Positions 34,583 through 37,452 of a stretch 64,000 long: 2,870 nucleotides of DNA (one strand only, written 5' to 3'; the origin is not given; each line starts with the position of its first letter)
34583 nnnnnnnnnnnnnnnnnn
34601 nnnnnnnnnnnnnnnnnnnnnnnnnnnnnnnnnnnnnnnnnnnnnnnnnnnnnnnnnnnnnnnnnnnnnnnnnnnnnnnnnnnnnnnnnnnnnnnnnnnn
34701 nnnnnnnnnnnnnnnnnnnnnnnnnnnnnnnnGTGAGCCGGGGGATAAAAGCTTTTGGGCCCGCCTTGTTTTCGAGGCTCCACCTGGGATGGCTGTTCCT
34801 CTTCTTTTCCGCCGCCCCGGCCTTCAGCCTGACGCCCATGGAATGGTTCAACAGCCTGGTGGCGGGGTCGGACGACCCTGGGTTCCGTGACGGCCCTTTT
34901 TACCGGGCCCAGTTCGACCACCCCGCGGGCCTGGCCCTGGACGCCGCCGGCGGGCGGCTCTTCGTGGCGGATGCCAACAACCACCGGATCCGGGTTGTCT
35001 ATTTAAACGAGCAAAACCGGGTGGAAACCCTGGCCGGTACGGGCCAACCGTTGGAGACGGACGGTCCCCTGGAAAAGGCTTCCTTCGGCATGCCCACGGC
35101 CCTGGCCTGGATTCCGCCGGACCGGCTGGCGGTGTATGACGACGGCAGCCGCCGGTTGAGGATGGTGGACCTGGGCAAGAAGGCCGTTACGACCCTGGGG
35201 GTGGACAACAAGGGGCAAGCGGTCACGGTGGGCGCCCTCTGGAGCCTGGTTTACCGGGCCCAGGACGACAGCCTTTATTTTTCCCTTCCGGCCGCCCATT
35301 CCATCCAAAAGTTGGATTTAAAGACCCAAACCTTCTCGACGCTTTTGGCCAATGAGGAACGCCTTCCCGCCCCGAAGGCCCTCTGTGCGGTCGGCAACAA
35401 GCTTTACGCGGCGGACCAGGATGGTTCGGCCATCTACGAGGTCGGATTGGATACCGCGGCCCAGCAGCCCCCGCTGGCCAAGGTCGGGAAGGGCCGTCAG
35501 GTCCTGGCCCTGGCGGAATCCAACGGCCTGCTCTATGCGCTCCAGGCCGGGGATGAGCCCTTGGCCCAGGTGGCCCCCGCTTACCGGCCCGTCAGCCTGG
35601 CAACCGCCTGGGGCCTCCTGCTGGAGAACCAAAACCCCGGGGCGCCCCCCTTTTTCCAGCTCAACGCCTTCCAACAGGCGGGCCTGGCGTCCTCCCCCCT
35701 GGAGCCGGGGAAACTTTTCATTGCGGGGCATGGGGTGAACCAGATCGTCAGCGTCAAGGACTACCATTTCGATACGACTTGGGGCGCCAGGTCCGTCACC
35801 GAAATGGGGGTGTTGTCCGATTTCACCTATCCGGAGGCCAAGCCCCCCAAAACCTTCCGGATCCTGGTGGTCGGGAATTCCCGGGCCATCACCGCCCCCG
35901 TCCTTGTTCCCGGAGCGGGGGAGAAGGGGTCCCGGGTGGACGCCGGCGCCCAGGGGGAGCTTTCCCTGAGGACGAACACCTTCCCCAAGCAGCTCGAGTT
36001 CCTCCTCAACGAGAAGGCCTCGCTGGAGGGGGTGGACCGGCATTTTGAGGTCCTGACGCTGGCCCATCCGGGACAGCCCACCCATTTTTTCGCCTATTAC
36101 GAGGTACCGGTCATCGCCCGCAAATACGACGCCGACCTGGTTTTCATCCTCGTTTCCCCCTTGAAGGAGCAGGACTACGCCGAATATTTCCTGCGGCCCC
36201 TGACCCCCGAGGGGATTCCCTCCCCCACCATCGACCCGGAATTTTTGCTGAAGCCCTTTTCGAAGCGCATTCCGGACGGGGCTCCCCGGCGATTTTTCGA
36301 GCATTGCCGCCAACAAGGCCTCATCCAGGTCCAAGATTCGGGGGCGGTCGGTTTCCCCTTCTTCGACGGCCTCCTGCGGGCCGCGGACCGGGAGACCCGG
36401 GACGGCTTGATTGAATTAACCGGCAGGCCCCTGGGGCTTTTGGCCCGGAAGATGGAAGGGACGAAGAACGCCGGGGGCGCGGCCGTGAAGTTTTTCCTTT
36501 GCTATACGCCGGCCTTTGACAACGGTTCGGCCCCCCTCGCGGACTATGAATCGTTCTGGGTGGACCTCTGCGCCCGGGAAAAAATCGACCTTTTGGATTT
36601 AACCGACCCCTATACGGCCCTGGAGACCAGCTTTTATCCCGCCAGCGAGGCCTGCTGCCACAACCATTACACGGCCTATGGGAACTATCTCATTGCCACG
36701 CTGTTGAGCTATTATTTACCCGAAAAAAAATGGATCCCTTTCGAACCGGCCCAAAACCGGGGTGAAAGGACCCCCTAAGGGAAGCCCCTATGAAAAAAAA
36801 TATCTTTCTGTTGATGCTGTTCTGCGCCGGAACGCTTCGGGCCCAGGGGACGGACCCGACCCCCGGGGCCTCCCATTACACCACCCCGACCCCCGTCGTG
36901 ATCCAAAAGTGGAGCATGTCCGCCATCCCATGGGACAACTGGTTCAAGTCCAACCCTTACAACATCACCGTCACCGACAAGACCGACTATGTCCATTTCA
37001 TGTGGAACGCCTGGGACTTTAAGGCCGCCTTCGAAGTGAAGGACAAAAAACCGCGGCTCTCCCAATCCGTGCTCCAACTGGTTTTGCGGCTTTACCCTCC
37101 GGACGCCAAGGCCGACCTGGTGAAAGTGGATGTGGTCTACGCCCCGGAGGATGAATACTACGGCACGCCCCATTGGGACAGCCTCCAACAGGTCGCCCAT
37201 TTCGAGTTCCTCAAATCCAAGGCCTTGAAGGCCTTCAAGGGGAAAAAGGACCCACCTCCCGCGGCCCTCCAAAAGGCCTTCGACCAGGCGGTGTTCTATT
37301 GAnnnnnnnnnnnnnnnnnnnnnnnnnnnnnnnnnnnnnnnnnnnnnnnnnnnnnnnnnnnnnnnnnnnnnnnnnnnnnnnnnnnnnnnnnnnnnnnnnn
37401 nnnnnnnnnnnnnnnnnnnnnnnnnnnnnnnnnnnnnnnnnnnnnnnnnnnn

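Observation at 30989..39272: Envelope polymer O-acylation locus: MBOAT plus three SGNH-like proteins, two fused to NHL beta-propellers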

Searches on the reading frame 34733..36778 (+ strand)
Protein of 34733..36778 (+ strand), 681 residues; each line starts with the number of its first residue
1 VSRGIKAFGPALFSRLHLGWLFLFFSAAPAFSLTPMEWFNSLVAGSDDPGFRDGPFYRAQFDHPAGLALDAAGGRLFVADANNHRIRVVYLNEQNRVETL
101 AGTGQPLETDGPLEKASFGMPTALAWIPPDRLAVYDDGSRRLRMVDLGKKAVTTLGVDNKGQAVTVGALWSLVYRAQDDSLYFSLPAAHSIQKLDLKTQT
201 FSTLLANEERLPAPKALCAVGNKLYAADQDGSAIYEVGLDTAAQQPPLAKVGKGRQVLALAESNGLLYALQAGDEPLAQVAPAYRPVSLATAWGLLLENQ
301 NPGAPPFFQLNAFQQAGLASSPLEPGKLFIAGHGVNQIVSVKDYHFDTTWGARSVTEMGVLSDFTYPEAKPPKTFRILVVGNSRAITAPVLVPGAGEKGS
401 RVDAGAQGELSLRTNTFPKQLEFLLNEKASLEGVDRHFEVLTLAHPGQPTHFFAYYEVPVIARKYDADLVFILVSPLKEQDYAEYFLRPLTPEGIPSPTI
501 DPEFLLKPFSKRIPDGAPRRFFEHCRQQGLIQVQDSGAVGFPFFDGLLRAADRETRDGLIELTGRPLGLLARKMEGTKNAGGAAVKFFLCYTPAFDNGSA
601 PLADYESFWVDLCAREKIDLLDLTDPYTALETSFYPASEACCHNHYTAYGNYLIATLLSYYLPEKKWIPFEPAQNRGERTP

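Call 5: search_protein_families(library=pfam, max_evalue=0.01, proteins=[window:34733-36775:+])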
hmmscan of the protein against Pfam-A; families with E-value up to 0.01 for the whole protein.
seq(681 aa): 1 family
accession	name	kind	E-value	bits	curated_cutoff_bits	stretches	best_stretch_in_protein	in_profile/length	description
PF01436.27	NHL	-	1.2e-07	31.9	20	1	61-88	1-27/28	NHL repeat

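Call 6: search_protein_families(library=ncbifam, max_evalue=0.01, proteins=[window:34733-36778:+])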
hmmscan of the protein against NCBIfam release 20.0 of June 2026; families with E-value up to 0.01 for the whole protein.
window:34733-36778:+ (681 aa): 2 families
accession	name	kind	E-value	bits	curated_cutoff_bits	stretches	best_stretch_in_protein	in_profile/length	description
NF053768.1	CIS12_fam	equivalog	0.0009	18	860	0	184-274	59-148/715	CIS12 family contractile injection system protein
NF035926.1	scyF_NHL_VPEP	equivalog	0.0068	15.6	350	0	59-93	196-230/376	scytonemin biosynthesis PEP-CTERM protein ScyF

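Call 10: find_homologous_proteins(query=window:34733-36778:+)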
Query window:34733-36778:+ (681 aa): 652 proteins with E <= 0.001 among 8000 candidates; the best 120 are listed.
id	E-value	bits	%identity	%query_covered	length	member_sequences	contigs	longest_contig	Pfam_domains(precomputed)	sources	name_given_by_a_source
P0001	0.0e+0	1565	100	100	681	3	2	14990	PF01436.28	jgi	-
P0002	5.7e-278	942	51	91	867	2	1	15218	PF01436.28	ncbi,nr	ncbi:MAG TPA: hypothetical protein VK859_11705, partial [bacterium]|nr:hypothetical protein [bacteri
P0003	1.0e-247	842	56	95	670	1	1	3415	-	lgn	-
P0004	2.1e-236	805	55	96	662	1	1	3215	-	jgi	jgi:hypothetical protein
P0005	1.3e-225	769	53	93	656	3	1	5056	PF01436.28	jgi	jgi:sugar lactone lactonase YvrE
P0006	4.6e-224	764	54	95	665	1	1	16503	PF01436.28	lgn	-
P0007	1.3e-220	752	53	96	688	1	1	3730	PF01436.28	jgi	jgi:hypothetical protein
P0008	3.8e-192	658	46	95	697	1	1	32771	PF01436.28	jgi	jgi:hypothetical protein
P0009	1.2e-189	650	46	95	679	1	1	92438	PF01436.28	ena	-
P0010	9.7e-188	644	47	94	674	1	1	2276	PF01436.28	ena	-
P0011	3.3e-184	632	47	95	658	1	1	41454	-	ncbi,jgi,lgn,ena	jgi:hypothetical protein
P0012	3.8e-181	622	46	96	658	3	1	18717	-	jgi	jgi:hypothetical protein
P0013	9.4e-180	617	48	89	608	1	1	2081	PF01436.28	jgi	jgi:hypothetical protein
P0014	1.2e-177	610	46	93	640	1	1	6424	PF01436.28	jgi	jgi:hypothetical protein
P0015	1.1e-175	604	45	96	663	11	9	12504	PF01436.28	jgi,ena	-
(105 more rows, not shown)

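Call 28: predict_structure(alignment_id=A1)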
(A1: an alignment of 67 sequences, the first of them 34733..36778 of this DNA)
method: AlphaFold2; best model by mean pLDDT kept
length: 681 residues; sequences in the alignment: 67
mean_pLDDT: 92.8   pTM: 0.91
mean pLDDT of the five models: 92.8, 92.3, 91.4, 91.2, 89.4
residues with pLDDT >= 90: 586; 70-90: 56; 50-70: 31; < 50: 8
segments of 3 or more residues with pLDDT < 50: 1-4, 679-681
pLDDT, mean of each block of 10 residues (from residue 1): 49 58 55 89 95 96 97 98 98 96 97 98 98 98 98 95 95 97 97 97 95 96 94 94 85 97 97 95 96 90 91 95 97 90 95 94 96 97 96 80 82 97 97 95 96 97 98 94 94 96 95 96 96 89 94 94 98 97 97 95 97 98 98 95 93 99 97 68 44
secondary structure, 60 per line:
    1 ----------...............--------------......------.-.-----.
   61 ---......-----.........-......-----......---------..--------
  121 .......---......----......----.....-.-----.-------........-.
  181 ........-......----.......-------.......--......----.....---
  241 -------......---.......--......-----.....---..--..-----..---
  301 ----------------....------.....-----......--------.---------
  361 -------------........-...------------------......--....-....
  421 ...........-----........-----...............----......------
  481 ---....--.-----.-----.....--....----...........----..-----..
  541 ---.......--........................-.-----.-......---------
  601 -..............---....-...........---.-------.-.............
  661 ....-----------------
elements in order: H11-25 E40-45 E64-69 E75-80 E85-90 E96-101 E121-127 E131-136 E141-146 E151-155 E171-175 E180-185 E190-195 E200-206 E214-220 E223-228 E233-237 E248-253 E257-263 E266-271 E277-281 E317-320 E327-331 E337-342 E374-381 H404-409 H417-431 E437-444 H450-464 E469-474 H484-487 H502-506 H509-512 H517-527 H544-550 H553-576 E586-591 H602-615 E619-622 H624-634 H648-664

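Call 56: fold_search(model_id=the predicted structure, library=viral)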
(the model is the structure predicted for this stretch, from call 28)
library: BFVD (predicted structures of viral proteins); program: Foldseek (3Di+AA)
matches with E <= 10: 924; with E <= 0.001: 303
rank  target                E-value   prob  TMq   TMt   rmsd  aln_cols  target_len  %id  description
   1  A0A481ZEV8            2.0e-10  1.00  0.27  0.18   8.3       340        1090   15  Putative Ig domain protein [Pithovirus LCPAC404]
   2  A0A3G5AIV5            2.7e-10  1.00  0.25  0.25  25.0       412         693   12  TNF receptor-associated factor 6-like isoform X4 [Sylvanvirus sp.]
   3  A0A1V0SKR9            1.5e-09  1.00  0.28  0.15  16.6       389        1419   10  Collagen triple helix repeat motif-containing protein [Klosneuvirus KNV1]
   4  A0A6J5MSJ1            4.9e-09  1.00  0.29  0.54  15.4       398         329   12  Uncharacterized protein [uncultured Caudovirales phage]
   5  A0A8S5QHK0            4.9e-09  1.00  0.26  0.44  17.6       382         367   10  Uncharacterized protein (Fragment) [Siphoviridae sp. ctXmm2]
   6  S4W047                5.5e-09  1.00  0.27  0.27  16.5       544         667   13  YncE incomplete domain containing protein [Pandoravirus salinus]
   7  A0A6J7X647            8.5e-09  1.00  0.30  0.37   7.4       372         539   12  Uncharacterized protein [uncultured Caudovirales phage]
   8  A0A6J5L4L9            1.1e-08  1.00  0.30  0.25   6.3       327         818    9  Uncharacterized protein [uncultured Caudovirales phage]
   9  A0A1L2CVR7            1.3e-08  1.00  0.26  0.58   8.9       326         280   11  Structural protein [Pectobacterium phage vB_PcaM_CBB]
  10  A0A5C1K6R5            1.3e-08  1.00  0.28  0.56  13.4       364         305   10  Kelch repeat protein [Pseudomonas phage vB_PaeM_PS119XW]
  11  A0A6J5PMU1            1.5e-08  1.00  0.30  0.42  16.3       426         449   13  WD40/YVTN repeat-like-containing domain containing protein [uncultured Caudovirales phage]
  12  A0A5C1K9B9            3.6e-08  1.00  0.28  0.30   8.7       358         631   12  Uncharacterized protein [Pseudomonas phage vB_PaeM_PS119XW]
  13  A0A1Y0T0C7            3.8e-08  1.00  0.27  0.27   8.7       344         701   11  Virion structural protein [Pseudomonas phage Noxifer]
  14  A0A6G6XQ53            4.0e-08  1.00  0.26  0.34  16.9       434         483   12  (no name in the UniProt tables at hand)
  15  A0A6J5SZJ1            4.5e-08  1.00  0.28  0.53   7.4       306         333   12  COG3391 Uncharacterized conserved protein [uncultured Caudovirales phage]
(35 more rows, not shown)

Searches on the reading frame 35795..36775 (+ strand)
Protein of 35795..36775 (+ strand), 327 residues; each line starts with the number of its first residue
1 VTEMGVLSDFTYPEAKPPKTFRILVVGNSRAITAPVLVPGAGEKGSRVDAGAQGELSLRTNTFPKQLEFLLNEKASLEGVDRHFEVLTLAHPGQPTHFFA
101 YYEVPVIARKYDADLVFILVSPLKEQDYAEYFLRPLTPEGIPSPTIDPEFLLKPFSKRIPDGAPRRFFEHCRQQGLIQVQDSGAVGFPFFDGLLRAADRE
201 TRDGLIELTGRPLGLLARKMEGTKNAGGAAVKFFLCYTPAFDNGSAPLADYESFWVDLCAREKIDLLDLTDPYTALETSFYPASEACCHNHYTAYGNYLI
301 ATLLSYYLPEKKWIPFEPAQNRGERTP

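Call 61: search_solved_structures(query=A3, max_evalue=10)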
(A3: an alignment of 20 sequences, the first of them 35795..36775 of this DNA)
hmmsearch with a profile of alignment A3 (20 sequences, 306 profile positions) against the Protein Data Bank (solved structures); distinct sequences matched with E-value up to 10: 0.

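Call 62: find_homologous_proteins(query=A3, max_evalue=0.01)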
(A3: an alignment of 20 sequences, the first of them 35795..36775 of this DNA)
Query A3 (20 sequences) (327 aa, profile of the alignment): 10 proteins with E <= 0.01 among 8000 candidates.
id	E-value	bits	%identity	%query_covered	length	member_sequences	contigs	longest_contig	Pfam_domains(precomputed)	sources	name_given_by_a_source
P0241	6.8e-105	369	49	97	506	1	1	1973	-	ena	-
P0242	1.3e-99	351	47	96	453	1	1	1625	-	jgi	jgi:hypothetical protein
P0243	4.3e-97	343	34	97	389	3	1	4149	-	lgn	-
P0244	6.2e-97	342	44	95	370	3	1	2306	-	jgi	jgi:hypothetical protein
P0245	5.0e-95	336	47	97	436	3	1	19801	-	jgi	jgi:hypothetical protein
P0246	1.9e-68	249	37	76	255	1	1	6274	-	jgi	jgi:hypothetical protein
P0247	7.6e-60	221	34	78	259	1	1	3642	-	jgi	jgi:hypothetical protein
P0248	1.6e-58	216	51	63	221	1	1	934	-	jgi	jgi:hypothetical protein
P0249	5.1e-54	202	40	51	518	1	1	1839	PF01436.28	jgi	jgi:DNA-binding beta-propeller fold protein YncE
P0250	2.2e-33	134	28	46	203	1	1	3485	-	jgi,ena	jgi:hypothetical protein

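Call 71: search_protein_representatives(alignment_id=A4)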
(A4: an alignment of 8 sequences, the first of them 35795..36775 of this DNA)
Query: 8 sequences, 304 profile positions. Proteins with E-value up to 0.001 (for the whole library): 541; up to 1e-10: 231; up to 1e-30: 180. The best 150 are listed.
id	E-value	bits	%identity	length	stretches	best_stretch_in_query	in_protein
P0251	2.0e-182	621.4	-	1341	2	2-302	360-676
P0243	7.2e-137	471.8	-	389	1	2-304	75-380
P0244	8.9e-129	445.2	-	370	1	2-301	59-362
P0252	1.0e-124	431.9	-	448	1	2-300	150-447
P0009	4.6e-115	400.2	-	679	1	2-298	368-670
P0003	7.9e-109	379.7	-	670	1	2-301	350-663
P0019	1.2e-97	343.0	-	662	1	2-300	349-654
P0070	5.8e-95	334.2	-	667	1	2-298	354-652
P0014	2.4e-94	332.2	-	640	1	3-299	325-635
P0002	8.5e-94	330.3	-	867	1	2-296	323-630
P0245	3.7e-93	328.3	-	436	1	2-301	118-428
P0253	1.2e-92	326.5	-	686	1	2-298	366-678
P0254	2.7e-91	322.1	-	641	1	2-301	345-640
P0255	4.1e-90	318.2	-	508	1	2-300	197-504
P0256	8.3e-90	317.2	-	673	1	2-300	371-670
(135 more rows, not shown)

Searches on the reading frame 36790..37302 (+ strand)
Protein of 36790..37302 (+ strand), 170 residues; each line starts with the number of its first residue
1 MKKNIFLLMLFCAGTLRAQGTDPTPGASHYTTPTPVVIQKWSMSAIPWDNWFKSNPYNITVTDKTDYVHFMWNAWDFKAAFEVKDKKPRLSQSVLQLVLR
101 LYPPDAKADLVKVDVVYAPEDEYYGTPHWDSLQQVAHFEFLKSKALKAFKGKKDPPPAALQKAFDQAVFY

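Call 5: search_protein_families(library=pfam, max_evalue=0.01, proteins=[window:36790-37302:+])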
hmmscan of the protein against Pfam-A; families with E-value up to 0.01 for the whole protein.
window:36790-37302:+ (170 aa): 0 families

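Call 6: search_protein_families(library=ncbifam, max_evalue=0.01, proteins=[window:36790-37302:+])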
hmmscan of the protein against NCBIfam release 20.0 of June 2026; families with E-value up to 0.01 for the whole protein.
window:36790-37302:+ (170 aa): 0 families

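Call 51: search_protein_families(library=pfam, max_evalue=10, proteins=[window:36790-37302:+])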
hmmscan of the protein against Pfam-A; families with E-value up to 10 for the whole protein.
window:36790-37302:+ (170 aa): 0 families

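Call 66: search_solved_structures(query=A5, max_evalue=10)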
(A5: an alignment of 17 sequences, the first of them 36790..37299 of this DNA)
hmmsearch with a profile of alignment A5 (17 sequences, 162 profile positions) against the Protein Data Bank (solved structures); distinct sequences matched with E-value up to 10: 0.
